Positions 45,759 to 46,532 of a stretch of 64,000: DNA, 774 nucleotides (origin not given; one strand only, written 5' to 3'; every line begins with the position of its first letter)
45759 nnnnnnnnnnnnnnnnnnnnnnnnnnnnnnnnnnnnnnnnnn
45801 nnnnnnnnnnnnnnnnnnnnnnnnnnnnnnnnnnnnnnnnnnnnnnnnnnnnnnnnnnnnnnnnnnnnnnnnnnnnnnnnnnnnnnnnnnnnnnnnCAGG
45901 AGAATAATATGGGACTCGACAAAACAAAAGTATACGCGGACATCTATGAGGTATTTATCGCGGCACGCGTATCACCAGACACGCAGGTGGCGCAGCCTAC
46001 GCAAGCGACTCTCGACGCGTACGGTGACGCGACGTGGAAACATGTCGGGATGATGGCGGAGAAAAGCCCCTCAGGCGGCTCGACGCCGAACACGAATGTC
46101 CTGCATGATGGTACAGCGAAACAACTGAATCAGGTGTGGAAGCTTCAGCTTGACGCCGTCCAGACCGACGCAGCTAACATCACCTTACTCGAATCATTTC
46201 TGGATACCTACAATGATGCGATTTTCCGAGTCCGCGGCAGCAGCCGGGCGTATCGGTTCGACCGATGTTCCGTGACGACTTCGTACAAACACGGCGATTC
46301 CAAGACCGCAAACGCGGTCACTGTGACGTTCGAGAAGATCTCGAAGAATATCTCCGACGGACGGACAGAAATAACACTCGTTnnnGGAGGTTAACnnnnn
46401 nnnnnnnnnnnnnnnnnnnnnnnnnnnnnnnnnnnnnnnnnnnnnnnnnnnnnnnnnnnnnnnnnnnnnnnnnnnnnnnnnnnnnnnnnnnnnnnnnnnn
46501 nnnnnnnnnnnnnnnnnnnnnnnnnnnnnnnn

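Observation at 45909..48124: The DGR target is a paralogue of the adjacent putative tail-tube protein, implying a diversified domain displayed along or at the tail tube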

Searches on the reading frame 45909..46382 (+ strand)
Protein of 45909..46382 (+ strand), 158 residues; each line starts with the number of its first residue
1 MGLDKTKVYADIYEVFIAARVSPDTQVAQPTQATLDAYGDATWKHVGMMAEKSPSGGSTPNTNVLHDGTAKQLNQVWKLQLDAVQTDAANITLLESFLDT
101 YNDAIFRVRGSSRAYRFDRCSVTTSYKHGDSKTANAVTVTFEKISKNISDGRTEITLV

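Call 4: search_protein_families(library=pfam, proteins=[window:45909-46382:+], max_evalue=0.1)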
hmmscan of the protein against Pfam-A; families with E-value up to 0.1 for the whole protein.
window:45909-46382:+ (158 aa): 0 families

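Call 5: search_protein_families(library=phrogs, proteins=[window:45909-46382:+], max_evalue=0.1)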
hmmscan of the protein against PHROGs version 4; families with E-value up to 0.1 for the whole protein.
window:45909-46382:+ (158 aa): 0 families

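Call 6: search_solved_structures(query=window:45909-46382:+, max_evalue=10)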
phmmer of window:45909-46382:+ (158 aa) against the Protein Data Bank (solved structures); distinct sequences matched with E-value up to 10: 0.

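Call 8: find_homologous_proteins(query=window:45909-46382:+)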
Query window:45909-46382:+ (158 aa): 1 proteins with E <= 0.001 among 30 candidates.
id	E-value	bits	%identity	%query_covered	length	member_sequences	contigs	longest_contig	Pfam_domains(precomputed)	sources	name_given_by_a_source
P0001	8.4e-99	345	100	100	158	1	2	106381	-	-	-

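Call 18: search_dna_similar(query=window:45909-46382:+, collection=phages, mode=protein, max_evalue=1)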
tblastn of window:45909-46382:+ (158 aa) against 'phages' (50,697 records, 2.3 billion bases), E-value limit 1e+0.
No match.
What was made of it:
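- Tried and rejected: tblastn of X against 50,697 phage records found no match (call 18).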

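Call 19: search_protein_representatives(alignment_id=A2)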
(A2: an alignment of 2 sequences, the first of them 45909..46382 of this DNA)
Query: 2 sequences, 171 profile positions. Proteins with E-value up to 0.001 (for the whole library): 26; up to 1e-10: 11; up to 1e-30: 3. The best 26 are listed.
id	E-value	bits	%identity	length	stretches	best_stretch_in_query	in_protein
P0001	4.7e-87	306.4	-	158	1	1-157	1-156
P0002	3.8e-70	251.4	-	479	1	1-171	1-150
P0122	6.8e-31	123.7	-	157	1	1-159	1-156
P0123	1.6e-17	80.1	-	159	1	1-157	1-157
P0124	2.7e-17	79.4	-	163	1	14-152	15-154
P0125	3.5e-17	79.0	-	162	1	4-145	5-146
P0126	1.9e-15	73.4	-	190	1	1-144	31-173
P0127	5.3e-13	65.4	-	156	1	1-157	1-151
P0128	1.2e-12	64.3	-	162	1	3-153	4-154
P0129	2.2e-12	63.4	-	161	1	1-157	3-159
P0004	3.9e-12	62.6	-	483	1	67-171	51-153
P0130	2.5e-10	56.7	-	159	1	3-157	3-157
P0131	2.6e-10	56.6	-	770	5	36-77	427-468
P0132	5.8e-09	52.3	-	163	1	14-153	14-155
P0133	3.7e-08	49.7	-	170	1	3-124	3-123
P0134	7.5e-08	48.7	-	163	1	6-151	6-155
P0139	4.1e-06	43.0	-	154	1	3-157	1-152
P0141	1.6e-04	37.8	-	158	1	42-122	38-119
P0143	3.4e-04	36.8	-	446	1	46-171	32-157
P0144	5.8e-04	36.0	-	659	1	46-160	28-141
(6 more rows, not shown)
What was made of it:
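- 45909..46385 (+): X: 158-aa major tail (tube) protein, founding member here of a small uncurated family. About 20 stand-alone relatives of 152-170 aa among 1.84 billion representatives (call 19).
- Stand-alone X-type proteins outnumber fused ones about 20 to 5 among the representatives (call 19).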

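Call 22: search_solved_structures(query=A4, max_evalue=10, show_alignments=2)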
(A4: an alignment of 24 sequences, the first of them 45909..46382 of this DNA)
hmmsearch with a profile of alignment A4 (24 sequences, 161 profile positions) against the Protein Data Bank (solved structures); distinct sequences matched with E-value up to 10: 3.
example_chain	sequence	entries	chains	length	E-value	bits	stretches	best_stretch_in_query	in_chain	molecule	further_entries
5gi4_A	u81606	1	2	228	0.091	15.7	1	91-133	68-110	ATP-dependent RNA helicase DeaD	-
4p94_A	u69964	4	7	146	0.6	13.1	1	72-130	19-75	Conserved flagellar protein F | Flagellar biosynthesis protein FlaF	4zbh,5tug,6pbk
4yo7_A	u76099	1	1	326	1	12.3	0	88-116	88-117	Sugar ABC transporter (Sugar-binding protein)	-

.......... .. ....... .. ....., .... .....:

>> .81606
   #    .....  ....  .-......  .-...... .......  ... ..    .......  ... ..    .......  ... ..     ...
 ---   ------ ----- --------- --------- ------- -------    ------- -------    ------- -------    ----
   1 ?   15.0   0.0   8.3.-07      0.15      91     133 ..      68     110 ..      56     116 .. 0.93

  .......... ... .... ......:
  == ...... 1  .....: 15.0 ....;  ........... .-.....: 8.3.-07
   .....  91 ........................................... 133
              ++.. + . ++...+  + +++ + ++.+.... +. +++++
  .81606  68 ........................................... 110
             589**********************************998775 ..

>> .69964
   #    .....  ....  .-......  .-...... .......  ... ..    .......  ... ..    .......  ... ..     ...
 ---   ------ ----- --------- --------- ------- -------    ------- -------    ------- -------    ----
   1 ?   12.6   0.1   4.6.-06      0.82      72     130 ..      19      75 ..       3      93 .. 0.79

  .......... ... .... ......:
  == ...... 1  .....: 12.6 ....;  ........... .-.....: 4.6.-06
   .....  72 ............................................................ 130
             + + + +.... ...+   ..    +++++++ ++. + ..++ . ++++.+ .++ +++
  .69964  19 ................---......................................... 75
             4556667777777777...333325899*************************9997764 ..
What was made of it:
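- On Phage tail-tube / Hcp fold superfamily (for X): A PDB sequence profile finds nothing relevant (call 22).
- Tried and rejected: A PDB sequence-profile search with the family gave only chance-level hits (call 22).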

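Call 23: search_protein_families(library=phrogs, alignment_id=A4, max_evalue=0.1)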
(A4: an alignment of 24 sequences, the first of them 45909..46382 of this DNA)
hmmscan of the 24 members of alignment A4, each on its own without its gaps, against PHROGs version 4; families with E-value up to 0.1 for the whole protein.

A. member 1, window:45909-46382:+ (158 aa): 0 families

B. families by the number of members that match (of 24 scanned): 8 families
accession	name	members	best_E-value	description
phrog_11642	-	1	0.00051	-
phrog_25063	-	1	0.007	-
phrog_117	-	1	0.0075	major tail protein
phrog_9781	-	1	0.023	-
phrog_11305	-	1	0.037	-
phrog_33755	-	1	0.059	-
phrog_21601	-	1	0.066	-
phrog_9400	-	1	0.077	-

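Call 24: predict_structure(alignment_id=A3)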
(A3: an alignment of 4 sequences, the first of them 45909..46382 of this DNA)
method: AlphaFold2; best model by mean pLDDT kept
length: 158 residues; sequences in the alignment: 4
mean_pLDDT: 55.0   pTM: 0.48
mean pLDDT of the five models: 55.0, 47.6, 46.9, 44.8, 44.4
residues with pLDDT >= 90: 0; 70-90: 8; 50-70: 93; < 50: 57
segments of 3 or more residues with pLDDT < 50: 1-7, 22-30, 37-40, 51-54, 56-74, 146-154, 156-158
pLDDT, mean of each block of 10 residues (from residue 1): 43 67 46 50 59 48 41 52 62 64 68 64 63 57 51 45
secondary structure, 60 per line:
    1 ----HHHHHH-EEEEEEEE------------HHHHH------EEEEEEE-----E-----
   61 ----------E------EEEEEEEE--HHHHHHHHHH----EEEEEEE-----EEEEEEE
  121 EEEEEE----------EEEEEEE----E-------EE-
elements in order: H5-10 E12-19 H32-36 E43-49 E78-85 H88-97 E102-108 E114-126 E137-143
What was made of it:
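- Tried and rejected: The first AF2 run used a 4-sequence alignment, gave pLDDT 55, and was not used (call 24).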

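Call 27: find_encoding_contigs(protein=P0122, flank=8000, max_places=3)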
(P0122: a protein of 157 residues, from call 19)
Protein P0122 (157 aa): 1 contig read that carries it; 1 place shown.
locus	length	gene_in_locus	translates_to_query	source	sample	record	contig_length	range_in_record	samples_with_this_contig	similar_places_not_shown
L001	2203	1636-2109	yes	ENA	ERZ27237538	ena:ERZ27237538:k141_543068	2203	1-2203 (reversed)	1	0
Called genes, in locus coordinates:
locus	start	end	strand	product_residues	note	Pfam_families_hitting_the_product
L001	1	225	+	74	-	?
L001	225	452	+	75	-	-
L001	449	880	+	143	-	PF08291:Peptidase_M15_3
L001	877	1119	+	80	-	-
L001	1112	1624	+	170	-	-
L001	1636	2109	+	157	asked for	-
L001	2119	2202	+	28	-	?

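Call 28: find_encoding_contigs(protein=P0143, flank=10000, max_places=3)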
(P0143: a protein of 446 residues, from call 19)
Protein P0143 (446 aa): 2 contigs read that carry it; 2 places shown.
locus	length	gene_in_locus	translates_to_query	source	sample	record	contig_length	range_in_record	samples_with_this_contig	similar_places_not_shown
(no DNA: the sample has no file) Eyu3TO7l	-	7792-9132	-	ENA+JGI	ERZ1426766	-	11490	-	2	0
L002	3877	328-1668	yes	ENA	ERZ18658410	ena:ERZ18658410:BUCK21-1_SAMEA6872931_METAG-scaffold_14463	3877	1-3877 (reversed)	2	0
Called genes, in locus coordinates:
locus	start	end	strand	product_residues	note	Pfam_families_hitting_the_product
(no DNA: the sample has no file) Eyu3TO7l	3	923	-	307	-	?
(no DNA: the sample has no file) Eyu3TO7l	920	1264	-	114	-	-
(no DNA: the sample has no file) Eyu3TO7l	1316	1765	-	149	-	-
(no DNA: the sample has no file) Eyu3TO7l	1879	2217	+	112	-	-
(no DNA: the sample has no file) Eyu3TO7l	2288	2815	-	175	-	PF13683:rve_3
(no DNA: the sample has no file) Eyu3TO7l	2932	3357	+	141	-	-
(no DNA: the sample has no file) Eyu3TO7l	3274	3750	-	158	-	-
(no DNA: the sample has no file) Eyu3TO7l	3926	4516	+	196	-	-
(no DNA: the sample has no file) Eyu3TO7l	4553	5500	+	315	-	-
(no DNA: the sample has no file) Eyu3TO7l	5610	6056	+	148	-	-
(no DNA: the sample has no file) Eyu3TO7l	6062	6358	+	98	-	-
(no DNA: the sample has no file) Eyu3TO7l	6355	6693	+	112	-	-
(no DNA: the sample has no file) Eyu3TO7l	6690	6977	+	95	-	-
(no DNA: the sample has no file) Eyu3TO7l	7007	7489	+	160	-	-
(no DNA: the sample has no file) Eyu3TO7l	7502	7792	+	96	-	-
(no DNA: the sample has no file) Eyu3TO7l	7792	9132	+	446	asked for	-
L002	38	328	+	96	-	-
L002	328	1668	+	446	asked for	-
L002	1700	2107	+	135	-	PF05635:23S_rRNA_IVP (weak), PF22296:bAvd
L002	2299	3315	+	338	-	PF00078:RVT_1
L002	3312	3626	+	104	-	-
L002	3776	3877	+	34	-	?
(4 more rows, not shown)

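Call 29: find_encoding_contigs(protein=P0144, flank=10000, max_places=3)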
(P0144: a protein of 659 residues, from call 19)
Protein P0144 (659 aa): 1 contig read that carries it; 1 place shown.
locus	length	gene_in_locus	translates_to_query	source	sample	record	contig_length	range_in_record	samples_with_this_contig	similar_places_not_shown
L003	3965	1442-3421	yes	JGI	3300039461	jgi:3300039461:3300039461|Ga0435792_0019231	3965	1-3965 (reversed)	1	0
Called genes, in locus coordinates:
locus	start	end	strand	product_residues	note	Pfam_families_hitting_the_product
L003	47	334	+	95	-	-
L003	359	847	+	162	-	-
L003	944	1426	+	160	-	-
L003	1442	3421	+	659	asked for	-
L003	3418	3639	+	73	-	-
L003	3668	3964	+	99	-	?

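Call 30: find_encoding_contigs(protein=P0124, flank=10000, max_places=3)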
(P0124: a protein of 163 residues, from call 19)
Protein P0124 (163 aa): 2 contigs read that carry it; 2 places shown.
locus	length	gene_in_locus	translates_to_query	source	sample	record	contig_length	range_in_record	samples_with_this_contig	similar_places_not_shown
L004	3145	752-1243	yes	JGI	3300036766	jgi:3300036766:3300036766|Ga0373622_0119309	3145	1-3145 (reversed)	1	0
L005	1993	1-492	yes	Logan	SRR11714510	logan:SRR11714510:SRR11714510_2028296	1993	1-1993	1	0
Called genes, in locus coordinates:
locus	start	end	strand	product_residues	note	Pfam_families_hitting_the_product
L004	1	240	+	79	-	?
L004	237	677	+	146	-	-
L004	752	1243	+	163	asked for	-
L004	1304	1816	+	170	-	-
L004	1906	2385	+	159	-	-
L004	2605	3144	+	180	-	?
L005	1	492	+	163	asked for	?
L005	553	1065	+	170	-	-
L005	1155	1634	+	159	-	-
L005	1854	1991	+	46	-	?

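Call 33: predict_structure(alignment_id=A4)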
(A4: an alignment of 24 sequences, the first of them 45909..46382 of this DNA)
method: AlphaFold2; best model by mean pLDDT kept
length: 158 residues; sequences in the alignment: 24
mean_pLDDT: 85.6   pTM: 0.75
mean pLDDT of the five models: 85.6, 83.9, 78.9, 78.7, 75.7
residues with pLDDT >= 90: 36; 70-90: 116; 50-70: 6; < 50: 0
segments of 3 or more residues with pLDDT < 50: none
pLDDT, mean of each block of 10 residues (from residue 1): 68 89 88 87 87 81 86 86 83 89 90 90 88 87 86 85
secondary structure, 60 per line:
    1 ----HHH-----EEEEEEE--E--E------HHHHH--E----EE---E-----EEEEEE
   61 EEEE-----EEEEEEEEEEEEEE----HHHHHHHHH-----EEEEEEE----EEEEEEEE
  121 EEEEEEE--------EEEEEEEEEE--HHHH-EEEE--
elements in order: E13-19 H32-36 E55-64 E70-83 H88-96 E102-108 E113-127 E136-145 H148-151 E153-156
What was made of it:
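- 45909..46385 (+): AF2 pLDDT 85.6 (call 33).
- On Phage tail-tube / Hcp fold superfamily (for X): The AF2 model has pLDDT 85.6, with strands 13-19, 55-64, 70-83, 102-108, 113-127 and 136-145 and a helix at 88-96 (call 33).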

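Call 35: fold_search(model_id=the predicted structure, library=pdb)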
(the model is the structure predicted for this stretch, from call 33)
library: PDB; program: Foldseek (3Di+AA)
matches with E <= 10: 589; with E <= 0.001: 5
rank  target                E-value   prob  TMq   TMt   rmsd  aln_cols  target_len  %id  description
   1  8zdj_S                1.5e-04  1.00  0.57  0.33   6.5       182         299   10  Cryo-EM structure of Mycobacteriophage Douge genome-packed connector (gp5, gp9, gp10, gp12 and gp13) (released 2025-06-25)
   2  9occ_A                6.0e-04  1.00  0.42  0.43   6.3       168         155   16  Sf11 bacteriophage tail (released 2025-11-12)
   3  9occ_B                6.3e-04  1.00  0.42  0.43   6.3       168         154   17  Sf11 bacteriophage tail (released 2025-11-12)
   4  9d94_Jb               8.7e-04  1.00  0.55  0.36   6.3       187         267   12  Mycobacteriophage Bxb1 portal and connector assembly - Composite map and model (released 2024-09-25)
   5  9ndy_B                9.7e-04  1.00  0.36  0.30   6.6       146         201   11  Composite baseplate asymmetric unit of JohannRWettstein (Bas63) (released 2025-11-19)
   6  9mfe_A                1.6e-03  1.00  0.50  0.51   5.9       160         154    8  cryoEM structure of Escherichia phage YDC107 tail core (released 2025-01-01)
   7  8env_I                1.6e-03  1.00  0.45  0.47   6.0       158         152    9  In situ cryo-EM structure of Pseudomonas phage E217 tail baseplate in C6 map (released 2023-07-26)
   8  9lwa_C                1.8e-03  1.00  0.56  0.37   7.6       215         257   12  Bacteriophage Mycofy1 distal head-to-tail interface (C6 symmetry) (released 2025-04-16)
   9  9b45_M                1.9e-03  1.00  0.51  0.53   5.0       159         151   10  Pseudomonas phage Pa193 baseplate complex and tail fiber (released 2024-10-16)
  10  8k36_A                2.1e-03  1.00  0.49  0.50   6.1       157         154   10  Structure of the bacteriophage lambda tail tube (released 2023-11-15)
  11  9hz7_M                2.6e-03  1.00  0.41  0.46   6.6       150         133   11  Agrobacterium phage 7-7-1 tail (released 2025-12-10)
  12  9d94_Jh               4.0e-03  1.00  0.56  0.36   6.2       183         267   13  Mycobacteriophage Bxb1 portal and connector assembly - Composite map and model (released 2024-09-25)
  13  9ndy_A                5.5e-03  1.00  0.41  0.34   6.3       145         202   11  Composite baseplate asymmetric unit of JohannRWettstein (Bas63) (released 2025-11-19)
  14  4w64_A                5.5e-03  0.98  0.39  0.37   9.5       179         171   10  Hcp1 protein from Acinetobacter baumannii AB0057 (released 2015-07-01)
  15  8q01_G                5.8e-03  1.00  0.47  0.52   3.9       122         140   11  Neck of phage 812 after tail contraction (C6) (released 2024-08-07)
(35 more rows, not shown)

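Call 38: fold_search(model_id=the predicted structure, library=viral)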
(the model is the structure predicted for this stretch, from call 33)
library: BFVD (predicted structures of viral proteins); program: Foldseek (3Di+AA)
matches with E <= 10: 1148; with E <= 0.001: 63
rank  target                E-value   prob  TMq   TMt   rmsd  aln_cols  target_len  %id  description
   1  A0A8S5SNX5            8.2e-06  1.00  0.68  0.64   4.2       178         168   14  Uncharacterized protein [Myoviridae sp. ct7Mg7]
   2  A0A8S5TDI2            1.6e-05  1.00  0.58  0.49   6.1       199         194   15  Major tail protein [Phage sp. ctesc4]
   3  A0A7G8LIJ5            4.9e-05  1.00  0.63  0.48   6.4       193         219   13  Major tail protein [Gordonia phage Rabbitrun]
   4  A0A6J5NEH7            5.5e-05  1.00  0.62  0.57   6.9       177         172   13  Uncharacterized protein [uncultured Caudovirales phage]
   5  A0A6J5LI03            6.8e-05  1.00  0.67  0.39   5.2       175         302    8  Uncharacterized protein [uncultured Caudovirales phage]
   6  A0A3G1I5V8            9.8e-05  1.00  0.54  0.50   6.1       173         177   12  (no name in the UniProt tables at hand)
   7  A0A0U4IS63            1.1e-04  1.00  0.50  0.43   5.9       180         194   13  (no name in the UniProt tables at hand)
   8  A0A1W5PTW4            1.1e-04  1.00  0.40  0.33   8.6       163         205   12  (no name in the UniProt tables at hand)
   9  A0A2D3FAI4            1.1e-04  1.00  0.58  0.60   5.3       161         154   15  Uncharacterized protein [Salinibacter phage SRUTV-1]
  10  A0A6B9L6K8            1.2e-04  1.00  0.54  0.38   5.3       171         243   15  (no name in the UniProt tables at hand)
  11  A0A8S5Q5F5            1.2e-04  1.00  0.44  0.39   7.8       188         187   11  Tail tube protein [Siphoviridae sp. ctShp28]
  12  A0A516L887            1.7e-04  1.00  0.59  0.67   3.9       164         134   12  (no name in the UniProt tables at hand)
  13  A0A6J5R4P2            1.7e-04  1.00  0.55  0.52   7.3       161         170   13  Uncharacterized protein [uncultured Caudovirales phage]
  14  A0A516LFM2            1.9e-04  1.00  0.54  0.48   7.1       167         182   12  (no name in the UniProt tables at hand)
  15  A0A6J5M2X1            2.0e-04  1.00  0.63  0.56   6.4       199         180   10  Uncharacterized protein [uncultured Caudovirales phage]
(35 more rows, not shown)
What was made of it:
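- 45909..46385 (+): Foldseek matches tail-tube proteins and Hcp (calls 35, 38).
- On Phage tail-tube / Hcp fold superfamily (for X): Foldseek hits are almost all tube proteins or Hcp: 5 PDB hits at E<1e-3 and 63 BFVD hits (calls 35, 38).
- The tube fold of X is shown by calls 33, 35 and 38. Structural matches to solved tubes are clear in kind but modest in degree (TM 0.4-0.57 in PDB, up to 0.68 in BFVD; calls 35, 38).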

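Call 52: find_related_loci(query=window:45909-46382:+, collection=viral_contigs, flank=8000)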
Query window:45909-46382:+ (158 aa) in viral_contigs; peptide patterns used: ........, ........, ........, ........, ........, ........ (x = any residue, [..] = any of these).
20 stretches matched a pattern, but none encodes a relative of the query by tblastn (E <= 1e-3).

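Call 53: find_related_loci(query=window:45909-46382:+, collection=genome_contigs, flank=10000)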
Query window:45909-46382:+ (158 aa) in genome_contigs; peptide patterns used: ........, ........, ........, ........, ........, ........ (x = any residue, [..] = any of these).
283 stretches matched a pattern, but none encodes a relative of the query by tblastn (E <= 1e-3).

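Call 55: find_related_loci(query=A5, collection=viral_contigs, flank=8000)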
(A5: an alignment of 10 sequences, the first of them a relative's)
Query A5 (163 aa) in viral_contigs; peptide patterns used: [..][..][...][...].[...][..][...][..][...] (x = any residue, [..] = any of these).
82 stretches matched a pattern, but none encodes a relative of the query by tblastn (E <= 1e-3).
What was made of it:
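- Tried and rejected: Locus searches with X, or with alignments of its family, found no relatives in IMG/VR (calls 52, 55) or in the GTDB genomes (call 53).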

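Call 57: find_encoding_contigs(protein=P0129, flank=10000, max_places=2)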
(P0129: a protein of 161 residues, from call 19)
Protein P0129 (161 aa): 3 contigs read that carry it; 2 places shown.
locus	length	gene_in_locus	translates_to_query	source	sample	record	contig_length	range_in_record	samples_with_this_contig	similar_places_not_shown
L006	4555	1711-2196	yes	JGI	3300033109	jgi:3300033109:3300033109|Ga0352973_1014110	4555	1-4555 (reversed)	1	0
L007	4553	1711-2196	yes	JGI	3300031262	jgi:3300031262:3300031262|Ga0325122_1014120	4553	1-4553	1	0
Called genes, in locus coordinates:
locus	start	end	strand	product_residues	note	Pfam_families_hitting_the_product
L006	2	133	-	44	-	?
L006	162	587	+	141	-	PF07030:Phage_Mu_Gp36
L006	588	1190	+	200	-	PF05069:Phage_tail_S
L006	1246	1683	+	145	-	-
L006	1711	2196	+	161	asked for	-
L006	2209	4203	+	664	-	-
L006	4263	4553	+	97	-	?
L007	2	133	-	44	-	?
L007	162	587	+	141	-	PF07030:Phage_Mu_Gp36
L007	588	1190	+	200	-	PF05069:Phage_tail_S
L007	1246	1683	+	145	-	-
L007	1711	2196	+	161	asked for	-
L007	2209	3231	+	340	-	-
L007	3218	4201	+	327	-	PF02018:CBM_4_9 (weak), PF13385:Laminin_G_3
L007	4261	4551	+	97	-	?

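Call 58: find_encoding_contigs(protein=P0127, flank=10000, max_places=2)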
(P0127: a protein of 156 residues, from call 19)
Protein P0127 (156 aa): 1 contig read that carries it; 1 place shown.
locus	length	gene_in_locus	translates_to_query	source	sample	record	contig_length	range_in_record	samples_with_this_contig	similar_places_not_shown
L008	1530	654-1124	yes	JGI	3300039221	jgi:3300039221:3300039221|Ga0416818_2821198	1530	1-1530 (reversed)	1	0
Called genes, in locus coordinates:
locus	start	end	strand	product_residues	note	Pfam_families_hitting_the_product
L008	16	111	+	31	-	-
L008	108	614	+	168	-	-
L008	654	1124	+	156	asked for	-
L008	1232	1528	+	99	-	?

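Call 59: find_encoding_contigs(protein=P0134, flank=10000, max_places=2)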
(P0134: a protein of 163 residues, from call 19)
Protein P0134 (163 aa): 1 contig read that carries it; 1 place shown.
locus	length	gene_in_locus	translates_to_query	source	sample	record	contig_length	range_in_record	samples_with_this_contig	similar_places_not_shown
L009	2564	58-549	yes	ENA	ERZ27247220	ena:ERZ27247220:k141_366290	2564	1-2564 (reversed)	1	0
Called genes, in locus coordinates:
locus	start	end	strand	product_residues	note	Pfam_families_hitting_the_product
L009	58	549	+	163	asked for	-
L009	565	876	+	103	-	-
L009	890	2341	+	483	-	-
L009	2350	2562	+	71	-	?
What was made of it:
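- L009 has X, a 103-aa gene, then a 483-aa tube-N::CLec protein (call 59).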
